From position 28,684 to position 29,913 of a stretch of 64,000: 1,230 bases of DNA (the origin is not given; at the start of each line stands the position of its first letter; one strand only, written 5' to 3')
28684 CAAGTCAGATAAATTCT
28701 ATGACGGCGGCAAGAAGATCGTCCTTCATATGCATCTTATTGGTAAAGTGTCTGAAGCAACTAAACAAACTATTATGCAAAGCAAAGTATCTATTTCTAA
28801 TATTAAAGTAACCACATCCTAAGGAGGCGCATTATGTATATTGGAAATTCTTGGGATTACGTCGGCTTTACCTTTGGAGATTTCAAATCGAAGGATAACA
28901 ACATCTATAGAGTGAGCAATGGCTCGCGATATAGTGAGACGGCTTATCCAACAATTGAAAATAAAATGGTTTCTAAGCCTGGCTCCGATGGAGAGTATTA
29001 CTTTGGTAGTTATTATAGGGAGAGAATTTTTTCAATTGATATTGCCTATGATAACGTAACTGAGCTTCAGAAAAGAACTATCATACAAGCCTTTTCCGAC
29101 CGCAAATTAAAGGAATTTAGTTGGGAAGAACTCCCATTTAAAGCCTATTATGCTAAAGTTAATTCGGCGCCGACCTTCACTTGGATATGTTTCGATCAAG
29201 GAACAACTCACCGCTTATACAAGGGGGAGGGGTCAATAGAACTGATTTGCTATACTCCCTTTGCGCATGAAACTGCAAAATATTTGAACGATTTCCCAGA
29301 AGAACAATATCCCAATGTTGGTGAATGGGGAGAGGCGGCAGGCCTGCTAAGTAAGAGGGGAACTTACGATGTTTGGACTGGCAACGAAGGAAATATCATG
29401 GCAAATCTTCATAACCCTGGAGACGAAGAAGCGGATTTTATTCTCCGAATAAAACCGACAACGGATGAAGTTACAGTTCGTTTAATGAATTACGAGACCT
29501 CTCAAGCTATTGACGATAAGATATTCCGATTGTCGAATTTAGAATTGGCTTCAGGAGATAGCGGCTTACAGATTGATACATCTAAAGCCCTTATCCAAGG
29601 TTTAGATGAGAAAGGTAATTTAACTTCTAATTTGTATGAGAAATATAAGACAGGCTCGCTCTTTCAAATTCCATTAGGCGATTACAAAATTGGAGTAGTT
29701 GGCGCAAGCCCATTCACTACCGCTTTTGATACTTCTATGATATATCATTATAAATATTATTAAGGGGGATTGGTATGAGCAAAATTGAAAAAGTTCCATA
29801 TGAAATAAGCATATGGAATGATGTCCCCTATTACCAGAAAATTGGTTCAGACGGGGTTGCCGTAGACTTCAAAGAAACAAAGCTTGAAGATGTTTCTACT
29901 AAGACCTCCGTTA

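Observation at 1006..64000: Seven group I introns plus one intein in a single 64-kb phage window, carrying four homing-endonuclease families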

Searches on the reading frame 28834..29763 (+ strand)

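Call 71: search_protein_families(library=pfam, proteins=[window:28834-29763:+], max_evalue=0.001)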
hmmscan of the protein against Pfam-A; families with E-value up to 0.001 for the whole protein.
window:28834-29763:+ (309 aa): 1 family
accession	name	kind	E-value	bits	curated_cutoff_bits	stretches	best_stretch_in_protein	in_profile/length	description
PF05709.17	Sipho_tail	-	1e-06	29.4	24.2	1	24-139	8-118/118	Phage tail protein RIFT-related domain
